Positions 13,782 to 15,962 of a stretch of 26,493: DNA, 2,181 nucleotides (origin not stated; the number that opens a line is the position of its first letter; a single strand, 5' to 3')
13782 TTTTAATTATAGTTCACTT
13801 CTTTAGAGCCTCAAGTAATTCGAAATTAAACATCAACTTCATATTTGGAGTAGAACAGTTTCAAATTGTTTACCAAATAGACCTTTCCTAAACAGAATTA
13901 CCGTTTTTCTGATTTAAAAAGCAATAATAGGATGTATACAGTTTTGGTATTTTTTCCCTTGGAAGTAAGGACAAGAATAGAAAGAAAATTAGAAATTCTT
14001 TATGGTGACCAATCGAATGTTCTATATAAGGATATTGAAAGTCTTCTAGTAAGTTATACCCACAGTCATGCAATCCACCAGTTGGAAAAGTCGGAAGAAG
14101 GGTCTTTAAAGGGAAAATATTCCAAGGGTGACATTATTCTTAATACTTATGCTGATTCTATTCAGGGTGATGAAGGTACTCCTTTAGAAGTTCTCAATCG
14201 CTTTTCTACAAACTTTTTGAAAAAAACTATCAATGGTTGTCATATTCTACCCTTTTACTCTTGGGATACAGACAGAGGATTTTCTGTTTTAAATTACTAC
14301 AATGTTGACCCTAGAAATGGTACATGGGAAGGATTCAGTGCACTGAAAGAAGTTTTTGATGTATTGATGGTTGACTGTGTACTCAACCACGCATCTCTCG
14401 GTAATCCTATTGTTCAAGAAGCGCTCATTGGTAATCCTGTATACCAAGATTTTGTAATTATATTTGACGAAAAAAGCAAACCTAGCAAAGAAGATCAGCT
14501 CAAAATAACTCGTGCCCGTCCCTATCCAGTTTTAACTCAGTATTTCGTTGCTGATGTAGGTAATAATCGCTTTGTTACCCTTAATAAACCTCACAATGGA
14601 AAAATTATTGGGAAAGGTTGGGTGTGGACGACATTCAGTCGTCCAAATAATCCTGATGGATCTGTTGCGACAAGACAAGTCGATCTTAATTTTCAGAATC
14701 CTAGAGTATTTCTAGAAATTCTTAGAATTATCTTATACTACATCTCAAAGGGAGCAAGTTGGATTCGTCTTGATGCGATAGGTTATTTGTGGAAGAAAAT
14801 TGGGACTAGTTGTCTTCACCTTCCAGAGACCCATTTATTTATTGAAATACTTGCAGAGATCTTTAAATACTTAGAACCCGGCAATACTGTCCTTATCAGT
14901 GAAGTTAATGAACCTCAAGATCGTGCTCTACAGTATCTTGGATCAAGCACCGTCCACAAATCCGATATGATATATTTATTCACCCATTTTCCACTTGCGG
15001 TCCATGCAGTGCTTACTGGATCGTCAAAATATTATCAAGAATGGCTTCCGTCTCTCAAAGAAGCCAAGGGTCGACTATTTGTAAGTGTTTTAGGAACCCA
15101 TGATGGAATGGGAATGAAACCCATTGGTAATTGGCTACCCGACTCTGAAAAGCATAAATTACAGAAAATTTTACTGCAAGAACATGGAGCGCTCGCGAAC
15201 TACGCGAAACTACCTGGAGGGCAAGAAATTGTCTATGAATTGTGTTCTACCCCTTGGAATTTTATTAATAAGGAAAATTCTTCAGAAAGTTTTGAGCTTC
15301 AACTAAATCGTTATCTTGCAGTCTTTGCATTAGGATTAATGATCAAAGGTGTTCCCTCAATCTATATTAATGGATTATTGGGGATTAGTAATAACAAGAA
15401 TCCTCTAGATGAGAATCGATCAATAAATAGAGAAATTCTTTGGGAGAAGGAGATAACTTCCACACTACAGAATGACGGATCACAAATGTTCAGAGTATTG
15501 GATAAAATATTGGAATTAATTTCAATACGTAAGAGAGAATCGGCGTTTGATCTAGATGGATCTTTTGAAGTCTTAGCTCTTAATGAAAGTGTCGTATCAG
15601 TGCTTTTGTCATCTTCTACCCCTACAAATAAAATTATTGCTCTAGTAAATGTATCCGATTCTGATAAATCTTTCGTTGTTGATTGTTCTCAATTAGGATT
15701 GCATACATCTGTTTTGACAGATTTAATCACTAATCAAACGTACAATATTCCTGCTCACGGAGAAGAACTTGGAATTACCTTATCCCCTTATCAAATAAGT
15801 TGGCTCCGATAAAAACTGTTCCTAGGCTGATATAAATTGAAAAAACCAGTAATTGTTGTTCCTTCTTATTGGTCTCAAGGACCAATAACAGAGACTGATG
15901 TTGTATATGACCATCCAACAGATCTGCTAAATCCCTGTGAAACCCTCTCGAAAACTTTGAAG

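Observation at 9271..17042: Candidate archaeal glucosylglycerate/mannosylglucosylglycerate osmolyte system with its own importer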

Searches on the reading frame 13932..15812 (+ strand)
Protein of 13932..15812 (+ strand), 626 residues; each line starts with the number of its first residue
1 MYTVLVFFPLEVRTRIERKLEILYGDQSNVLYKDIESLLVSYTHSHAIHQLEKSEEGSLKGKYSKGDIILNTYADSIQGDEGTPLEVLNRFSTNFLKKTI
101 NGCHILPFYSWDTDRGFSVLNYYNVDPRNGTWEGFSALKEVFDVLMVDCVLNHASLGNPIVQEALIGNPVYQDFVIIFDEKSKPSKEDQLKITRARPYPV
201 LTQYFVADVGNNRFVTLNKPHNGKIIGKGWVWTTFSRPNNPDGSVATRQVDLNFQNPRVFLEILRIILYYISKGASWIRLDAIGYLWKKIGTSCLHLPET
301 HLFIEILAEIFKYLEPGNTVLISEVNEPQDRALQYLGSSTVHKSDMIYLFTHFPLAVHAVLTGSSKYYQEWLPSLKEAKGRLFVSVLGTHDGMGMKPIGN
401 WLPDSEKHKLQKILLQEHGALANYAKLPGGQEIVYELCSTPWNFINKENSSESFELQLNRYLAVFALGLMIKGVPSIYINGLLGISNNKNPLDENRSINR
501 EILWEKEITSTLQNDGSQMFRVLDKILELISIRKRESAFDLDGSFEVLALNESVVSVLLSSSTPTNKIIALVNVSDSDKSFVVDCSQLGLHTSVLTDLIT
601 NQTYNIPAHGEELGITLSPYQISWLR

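Call 3: search_protein_families(library=pfam, proteins=[window:13932-15812:+])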
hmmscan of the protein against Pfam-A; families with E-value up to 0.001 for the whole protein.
window:13932-15812:+ (626 aa): 2 families
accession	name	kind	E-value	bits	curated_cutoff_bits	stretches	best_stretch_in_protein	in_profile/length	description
PF00128.31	Alpha-amylase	-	1.9e-14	54.2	22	1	100-360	33-276/446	Alpha amylase, catalytic domain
PF16657.11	Malt_amylase_C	-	0.00054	20.4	27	0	543-624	1-75/75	Maltogenic Amylase, C-terminal domain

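Call 5: search_protein_families(library=ncbifam, proteins=[window:13932-15812:+], max_evalue=0.01)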
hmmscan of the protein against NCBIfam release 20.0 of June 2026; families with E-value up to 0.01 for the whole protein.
window:13932-15812:+ (626 aa): 6 families
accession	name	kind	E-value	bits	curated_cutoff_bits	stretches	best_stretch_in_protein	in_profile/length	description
TIGR03852.1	sucrose_gtfA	equivalog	9.8e-41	139.8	334.4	2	247-583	155-467/470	sucrose phosphorylase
TIGR02456.1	treS_nterm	equivalog_domain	8.6e-26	90.5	678.35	2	248-360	164-275/539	maltose alpha-D-glucosyltransferase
TIGR02403.1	trehalose_treC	equivalog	3.7e-17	62.2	799.05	2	95-186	35-132/544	alpha,alpha-phosphotrehalase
NF008183.0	PRK10933.1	subfamily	1.2e-11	44.1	535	2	68-181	12-133/551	alpha,alpha-phosphotrehalase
NF041090.1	Cyc-maltodext_AglB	equivalog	1.5e-11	43.8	540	2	441-609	286-440/470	cyclomaltodextrinase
NF051899.1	BetGalacBglAAgro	equivalog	1.5e-09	36.8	900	2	68-163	7-110/537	beta-galactosidase BglA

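Call 11: search_solved_structures(query=window:13932-15812:+, max_evalue=0.001, show_alignments=2)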
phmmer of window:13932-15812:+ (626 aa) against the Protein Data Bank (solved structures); distinct sequences matched with E-value up to 0.001: 88 (the best 60 are shown).
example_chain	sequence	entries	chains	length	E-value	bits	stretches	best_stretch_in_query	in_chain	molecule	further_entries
7xdq_A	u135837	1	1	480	2.8e-31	111.5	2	247-556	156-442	Glucosylglycerol phosphorylase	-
7xdr_A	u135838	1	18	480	1.1e-30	109.5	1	89-556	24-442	Glucosylglycerol phosphorylase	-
9j1u_F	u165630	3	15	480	2.1e-29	105.3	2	247-557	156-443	Sucrose phosphorylase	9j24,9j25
7qqi_A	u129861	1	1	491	7e-29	103.6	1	67-549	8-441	Aamy domain-containing protein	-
6s9v_A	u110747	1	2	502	1.5e-27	99.1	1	65-540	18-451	Sucrose 6(F)-phosphate phosphorylase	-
7qqj_A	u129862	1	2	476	3.5e-26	94.6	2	247-559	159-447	Sucrose phosphorylase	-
7znp_A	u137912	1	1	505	4e-25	91.2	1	68-554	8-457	Sucrose phosphorylase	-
5c8b_B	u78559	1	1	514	4.2e-25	91.1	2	246-546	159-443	Sucrose phosphorylase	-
6fme_B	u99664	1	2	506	4.2e-25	91.1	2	246-546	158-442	Sucrose phosphorylase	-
5mb2_B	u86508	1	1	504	4.6e-25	90.9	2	246-546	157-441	Sucrose phosphorylase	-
1r7a_A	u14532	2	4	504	5.3e-25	90.7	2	246-546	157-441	sucrose phosphorylase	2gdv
2gdu_A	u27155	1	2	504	9.6e-25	89.9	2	246-546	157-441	sucrose phosphorylase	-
5m9x_B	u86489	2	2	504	2.3e-24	88.7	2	246-546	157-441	Sucrose phosphorylase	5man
6s9u_A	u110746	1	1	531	5.2e-24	87.5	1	67-557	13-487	Putative sucrose phosphorylase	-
4ays_A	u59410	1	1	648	2.9e-23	85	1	19-348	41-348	AMYLOSUCRASE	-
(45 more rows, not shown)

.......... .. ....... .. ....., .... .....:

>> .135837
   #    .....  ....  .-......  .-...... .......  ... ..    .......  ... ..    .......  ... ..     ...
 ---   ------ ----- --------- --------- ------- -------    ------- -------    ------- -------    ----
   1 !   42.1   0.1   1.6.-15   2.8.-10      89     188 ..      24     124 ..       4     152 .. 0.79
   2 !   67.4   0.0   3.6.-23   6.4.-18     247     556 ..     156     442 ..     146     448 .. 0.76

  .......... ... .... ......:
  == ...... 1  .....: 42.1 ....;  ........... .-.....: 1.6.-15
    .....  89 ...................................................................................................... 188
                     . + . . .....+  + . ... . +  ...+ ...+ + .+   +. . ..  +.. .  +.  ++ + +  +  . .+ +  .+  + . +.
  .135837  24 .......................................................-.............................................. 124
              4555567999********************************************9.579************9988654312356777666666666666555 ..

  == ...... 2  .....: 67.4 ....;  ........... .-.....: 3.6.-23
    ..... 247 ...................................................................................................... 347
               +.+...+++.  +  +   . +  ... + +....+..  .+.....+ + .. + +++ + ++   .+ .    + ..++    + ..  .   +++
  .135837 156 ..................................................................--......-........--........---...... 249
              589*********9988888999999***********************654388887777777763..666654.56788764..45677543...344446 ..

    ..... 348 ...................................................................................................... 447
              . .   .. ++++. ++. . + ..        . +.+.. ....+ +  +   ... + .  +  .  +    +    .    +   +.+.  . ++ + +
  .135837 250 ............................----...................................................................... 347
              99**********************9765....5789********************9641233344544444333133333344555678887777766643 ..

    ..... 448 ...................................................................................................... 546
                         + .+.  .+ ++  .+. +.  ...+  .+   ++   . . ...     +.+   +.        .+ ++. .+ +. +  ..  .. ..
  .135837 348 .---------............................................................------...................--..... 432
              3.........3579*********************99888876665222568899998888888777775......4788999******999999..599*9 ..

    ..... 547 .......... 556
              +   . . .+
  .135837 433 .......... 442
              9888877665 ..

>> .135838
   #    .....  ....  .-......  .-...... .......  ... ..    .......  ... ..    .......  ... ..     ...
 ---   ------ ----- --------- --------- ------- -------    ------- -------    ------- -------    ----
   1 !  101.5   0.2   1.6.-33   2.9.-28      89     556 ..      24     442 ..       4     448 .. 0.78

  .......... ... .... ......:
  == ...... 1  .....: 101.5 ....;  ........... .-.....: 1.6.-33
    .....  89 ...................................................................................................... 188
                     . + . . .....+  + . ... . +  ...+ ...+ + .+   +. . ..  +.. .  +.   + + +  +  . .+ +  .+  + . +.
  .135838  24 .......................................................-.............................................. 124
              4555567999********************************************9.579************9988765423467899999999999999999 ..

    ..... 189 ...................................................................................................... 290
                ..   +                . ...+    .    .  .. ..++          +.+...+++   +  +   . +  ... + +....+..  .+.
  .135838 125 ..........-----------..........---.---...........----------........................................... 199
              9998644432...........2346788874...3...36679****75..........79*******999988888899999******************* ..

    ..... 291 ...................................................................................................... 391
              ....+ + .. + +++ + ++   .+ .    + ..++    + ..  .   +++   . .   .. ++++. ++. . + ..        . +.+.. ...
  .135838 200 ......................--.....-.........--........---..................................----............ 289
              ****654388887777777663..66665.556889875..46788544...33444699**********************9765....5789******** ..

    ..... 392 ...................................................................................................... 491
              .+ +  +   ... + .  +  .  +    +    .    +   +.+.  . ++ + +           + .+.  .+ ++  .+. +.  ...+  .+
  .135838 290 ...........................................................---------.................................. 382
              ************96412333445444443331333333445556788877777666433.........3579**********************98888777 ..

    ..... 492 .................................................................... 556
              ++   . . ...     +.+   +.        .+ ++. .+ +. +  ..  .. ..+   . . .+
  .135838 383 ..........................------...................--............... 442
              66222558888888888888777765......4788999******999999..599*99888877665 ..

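Call 61: find_homologous_proteins(query=window:13932-15812:+)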
Query window:13932-15812:+ (626 aa): 1544 proteins with E <= 0.001 among 8000 candidates; the best 120 are listed. Only proteins of 344 to 1096 residues were searched: fused or split forms outside these lengths cannot appear, so this answer is no evidence that the protein stands alone or is whole; lengths 'longer' or 'shorter' looks for them.
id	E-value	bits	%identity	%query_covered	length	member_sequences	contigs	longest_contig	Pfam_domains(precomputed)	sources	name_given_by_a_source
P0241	0.0e+0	1142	80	100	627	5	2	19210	PF00128.32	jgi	jgi:sucrose phosphorylase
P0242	0.0e+0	1104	77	99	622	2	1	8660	PF00128.32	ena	-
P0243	0.0e+0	1066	81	92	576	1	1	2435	PF00128.32,PF16657.12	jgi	jgi:sucrose phosphorylase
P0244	0.0e+0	1025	72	100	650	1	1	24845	PF00128.32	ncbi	-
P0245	0.0e+0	1023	76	95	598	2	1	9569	PF00128.32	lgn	-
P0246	1.0e-283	960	68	99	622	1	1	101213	PF00128.32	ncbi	-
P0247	1.0e-275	934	66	99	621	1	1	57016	PF00128.32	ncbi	-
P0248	6.4e-255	865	62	99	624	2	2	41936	PF00128.32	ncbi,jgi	ncbi:MAG: alpha-amylase family glycosyl hydrolase [Candidatus Hodarchaeales archaeon]|jgi:sucrose ph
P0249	6.4e-254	862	61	99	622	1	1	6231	PF00128.32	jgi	jgi:sucrose phosphorylase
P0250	3.0e-249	846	61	98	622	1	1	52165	PF00128.32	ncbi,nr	ncbi:MAG: Sucrose phosphorylase [Candidatus Heimdallarchaeota archaeon LC_3]|nr:MAG: Sucrose phospho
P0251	2.2e-243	827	59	98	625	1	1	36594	PF00128.32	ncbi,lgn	-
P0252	3.1e-240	817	58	98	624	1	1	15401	PF00128.32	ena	-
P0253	2.0e-234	797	57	93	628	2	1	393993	PF00128.32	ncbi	ncbi:MAG: alpha-amylase family glycosyl hydrolase [Promethearchaeota archaeon]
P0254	4.1e-232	790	57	96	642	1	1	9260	PF00128.32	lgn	-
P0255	1.7e-231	788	58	99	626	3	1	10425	PF00128.32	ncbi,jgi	ncbi:MAG: alpha-amylase family glycosyl hydrolase [Candidatus Hodarchaeales archaeon]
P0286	1.3e-162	560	44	98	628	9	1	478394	PF00128.32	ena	-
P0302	6.7e-159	548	45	98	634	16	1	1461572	PF00128.32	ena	-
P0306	3.2e-157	542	46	89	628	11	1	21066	PF00128.32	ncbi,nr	ncbi:MAG: alpha-amylase family glycosyl hydrolase [Spirochaetaceae bacterium]|nr:alpha-amylase famil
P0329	7.9e-147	508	45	95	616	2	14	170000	PF00128.32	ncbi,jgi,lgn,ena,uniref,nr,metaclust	ncbi:hypothetical protein A2715_02295 [Candidatus Woesebacteria bacterium RIFCSPHIGHO2_01_FULL_39_32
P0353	2.8e-137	477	44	89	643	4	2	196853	PF00128.32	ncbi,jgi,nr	ncbi:MAG: hypothetical protein JRI76_00590 [Deltaproteobacteria bacterium]|nr:hypothetical protein [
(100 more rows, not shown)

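Call 66: find_encoding_contigs(protein=P0286, flank=10000, max_places=1)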
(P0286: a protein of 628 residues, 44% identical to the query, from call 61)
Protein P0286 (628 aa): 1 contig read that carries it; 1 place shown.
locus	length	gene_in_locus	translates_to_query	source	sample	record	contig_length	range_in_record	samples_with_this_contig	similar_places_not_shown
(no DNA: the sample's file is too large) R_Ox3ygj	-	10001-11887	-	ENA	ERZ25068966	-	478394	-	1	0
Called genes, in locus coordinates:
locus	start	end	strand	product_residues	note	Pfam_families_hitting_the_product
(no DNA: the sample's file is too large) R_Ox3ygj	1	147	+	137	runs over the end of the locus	PF05168:HEPN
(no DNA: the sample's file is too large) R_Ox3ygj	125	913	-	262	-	PF05721:PhyH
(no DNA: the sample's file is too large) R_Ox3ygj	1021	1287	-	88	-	PF02566:OsmC (weak)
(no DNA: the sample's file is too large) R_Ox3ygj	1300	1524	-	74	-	-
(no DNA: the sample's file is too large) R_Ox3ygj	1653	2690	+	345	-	PF01408:GFO_IDH_MocA, PF22725:GFO_IDH_MocA_C3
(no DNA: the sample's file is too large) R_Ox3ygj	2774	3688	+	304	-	PF05721:PhyH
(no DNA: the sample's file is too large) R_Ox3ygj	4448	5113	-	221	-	-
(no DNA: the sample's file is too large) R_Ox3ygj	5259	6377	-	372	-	PF13191:AAA_16 (faint), PF00735:Septin (faint), PF01926:MMR_HSR1, PF05128:DUF697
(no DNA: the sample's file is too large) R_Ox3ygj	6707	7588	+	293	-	PF04909:Amidohydro_2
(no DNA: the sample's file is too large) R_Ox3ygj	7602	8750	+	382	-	PF02746:MR_MLE_N, PF13378:MR_MLE_C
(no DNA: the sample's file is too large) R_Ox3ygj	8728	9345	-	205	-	PF16912:Glu_dehyd_C (weak), PF00107:ADH_zinc_N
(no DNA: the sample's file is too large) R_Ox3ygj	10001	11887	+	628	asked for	PF00128:Alpha-amylase (weak)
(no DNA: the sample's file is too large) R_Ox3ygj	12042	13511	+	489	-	PF00496:SBP_bac_5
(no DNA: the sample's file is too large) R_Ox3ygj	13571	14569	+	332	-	PF19300:BPD_transp_1_N, PF00528:BPD_transp_1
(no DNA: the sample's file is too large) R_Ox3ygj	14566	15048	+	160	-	PF12911:OppC_N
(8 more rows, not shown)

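Call 67: find_encoding_contigs(protein=P0353, flank=10000, max_places=1)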
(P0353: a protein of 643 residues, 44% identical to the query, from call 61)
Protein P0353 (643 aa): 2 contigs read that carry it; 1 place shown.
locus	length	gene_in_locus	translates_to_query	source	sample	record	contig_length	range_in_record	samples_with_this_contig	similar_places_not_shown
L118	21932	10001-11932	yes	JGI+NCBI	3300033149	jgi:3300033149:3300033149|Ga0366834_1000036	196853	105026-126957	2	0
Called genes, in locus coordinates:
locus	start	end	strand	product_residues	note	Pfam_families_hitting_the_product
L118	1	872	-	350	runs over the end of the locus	PF00005:ABC_tran, PF13304:AAA_21 (faint), PF08402:TOBE_2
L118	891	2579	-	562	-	PF00528:BPD_transp_1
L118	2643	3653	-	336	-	PF13531:SBP_bac_11, PF01547:SBP_bac_1, PF13416:SBP_bac_8, PF13343:SBP_bac_6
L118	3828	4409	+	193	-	PF01325:Fe_dep_repress, PF02742:Fe_dep_repr_C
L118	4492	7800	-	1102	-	PF00873:ACR_tran, PF03176:MMPL (faint), PF00873:ACR_tran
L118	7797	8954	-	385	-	PF25919:BSH_CusB (faint), PF00364:Biotin_lipoyl (faint), PF25917:BSH_RND, PF25954:Beta-barrel_RND_2, PF25967:RND-MFP_C, PF25975:CzcB_C (weak), PF25989:YknX_C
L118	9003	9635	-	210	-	PF00440:TetR_N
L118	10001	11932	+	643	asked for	PF00128:Alpha-amylase (faint)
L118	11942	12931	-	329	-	PF02568:ThiI, PF18297:NFACT-R_2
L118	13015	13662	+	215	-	PF00730:HhH-GPD, PF00633:HHH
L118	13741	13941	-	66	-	PF00313:CSD, PF08206:OB_RNB (faint)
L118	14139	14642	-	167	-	PF00994:MoCF_biosynth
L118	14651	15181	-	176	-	PF00156:Pribosyltran, PF14681:UPRTase (weak)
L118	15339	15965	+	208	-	PF12804:NTP_transf_3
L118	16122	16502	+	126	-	PF02391:MoaE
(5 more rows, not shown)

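Call 68: find_encoding_contigs(protein=P0329, flank=10000, max_places=1)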
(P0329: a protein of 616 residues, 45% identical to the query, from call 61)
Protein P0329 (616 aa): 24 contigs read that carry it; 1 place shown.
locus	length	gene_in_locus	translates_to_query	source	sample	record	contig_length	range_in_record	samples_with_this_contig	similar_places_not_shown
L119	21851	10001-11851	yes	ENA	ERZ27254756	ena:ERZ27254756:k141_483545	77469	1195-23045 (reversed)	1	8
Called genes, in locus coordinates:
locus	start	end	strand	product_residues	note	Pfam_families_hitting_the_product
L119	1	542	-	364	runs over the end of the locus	PF06723:MreB_Mbl, PF00022:Actin (faint), PF25216:Volactin (weak), PF00012:HSP70, PF11104:PilM_2 (faint), PF14450:FtsA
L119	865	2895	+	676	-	PF04932:Wzy_C, PF07719:TPR_2 (faint), PF13181:TPR_8 (faint), PF13424:TPR_12 (faint), PF13428:TPR_14 (faint), PF13432:TPR_16 (faint), PF14559:TPR_19 (weak)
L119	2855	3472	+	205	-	PF01327:Pep_deformylase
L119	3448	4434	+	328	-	PF00551:Formyl_trans_N, PF02911:Formyl_trans_C (faint)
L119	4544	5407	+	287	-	PF02163:Peptidase_M50 (weak)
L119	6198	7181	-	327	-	PF09587:PGA_cap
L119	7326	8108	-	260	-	-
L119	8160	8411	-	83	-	-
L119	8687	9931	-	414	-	PF00534:Glycos_transf_1, PF13692:Glyco_trans_1_4 (weak)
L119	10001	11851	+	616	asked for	PF00128:Alpha-amylase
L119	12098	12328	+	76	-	-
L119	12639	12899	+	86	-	PF01541:GIY-YIG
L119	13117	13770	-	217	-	PF01909:NTP_transf_2, PF18765:Polbeta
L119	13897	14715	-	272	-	-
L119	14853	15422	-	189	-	-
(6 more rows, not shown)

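Call 70: find_encoding_contigs(protein=P0306, flank=10000, max_places=1)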
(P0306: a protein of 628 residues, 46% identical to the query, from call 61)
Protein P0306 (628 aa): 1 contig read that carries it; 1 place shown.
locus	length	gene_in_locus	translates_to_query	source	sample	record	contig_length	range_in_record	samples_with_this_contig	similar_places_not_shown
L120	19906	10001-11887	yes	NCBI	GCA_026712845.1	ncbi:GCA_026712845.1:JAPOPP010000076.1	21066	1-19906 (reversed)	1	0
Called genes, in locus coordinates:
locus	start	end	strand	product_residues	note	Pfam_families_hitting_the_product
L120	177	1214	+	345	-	PF01408:GFO_IDH_MocA, PF22725:GFO_IDH_MocA_C3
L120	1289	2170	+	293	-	PF05721:PhyH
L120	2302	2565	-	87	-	-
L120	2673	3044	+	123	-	-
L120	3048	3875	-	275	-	PF05721:PhyH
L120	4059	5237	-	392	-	PF04295:GD_AH_second, PF20629:GD_AH_C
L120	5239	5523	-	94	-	-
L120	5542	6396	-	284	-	PF00528:BPD_transp_1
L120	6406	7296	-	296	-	PF00528:BPD_transp_1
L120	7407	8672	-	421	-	PF01547:SBP_bac_1, PF13416:SBP_bac_8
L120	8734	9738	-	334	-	PF08240:ADH_N, PF16912:Glu_dehyd_C (weak), PF00107:ADH_zinc_N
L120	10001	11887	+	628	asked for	PF00128:Alpha-amylase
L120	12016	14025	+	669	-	PF00496:SBP_bac_5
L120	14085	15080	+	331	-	PF19300:BPD_transp_1_N, PF00528:BPD_transp_1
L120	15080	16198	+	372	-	PF12911:OppC_N, PF00528:BPD_transp_1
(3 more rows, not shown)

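Call 71: find_encoding_contigs(protein=P0302, flank=8000, max_places=1)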
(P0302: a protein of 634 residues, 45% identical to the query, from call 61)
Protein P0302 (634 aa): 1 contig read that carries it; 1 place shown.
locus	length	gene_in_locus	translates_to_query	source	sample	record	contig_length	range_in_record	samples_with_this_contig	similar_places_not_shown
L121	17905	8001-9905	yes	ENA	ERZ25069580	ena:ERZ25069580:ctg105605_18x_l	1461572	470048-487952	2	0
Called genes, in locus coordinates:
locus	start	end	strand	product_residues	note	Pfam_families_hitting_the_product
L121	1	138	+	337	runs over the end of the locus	PF02805:Ada_Zn_binding, PF12833:HTH_18, PF01035:DNA_binding_1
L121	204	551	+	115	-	PF01909:NTP_transf_2, PF18765:Polbeta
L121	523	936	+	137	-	PF05168:HEPN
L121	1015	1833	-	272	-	PF05721:PhyH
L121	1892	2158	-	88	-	PF02566:OsmC (weak)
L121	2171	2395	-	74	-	-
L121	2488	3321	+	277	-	PF04909:Amidohydro_2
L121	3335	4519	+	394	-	PF02746:MR_MLE_N, PF13378:MR_MLE_C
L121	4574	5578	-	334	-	PF08240:ADH_N (weak), PF16912:Glu_dehyd_C (weak), PF00107:ADH_zinc_N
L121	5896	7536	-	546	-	PF01844:HNH (faint)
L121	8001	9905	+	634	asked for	PF00128:Alpha-amylase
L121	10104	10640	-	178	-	-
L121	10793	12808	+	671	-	PF00496:SBP_bac_5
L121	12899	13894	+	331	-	PF19300:BPD_transp_1_N, PF00528:BPD_transp_1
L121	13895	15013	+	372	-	PF12911:OppC_N, PF00528:BPD_transp_1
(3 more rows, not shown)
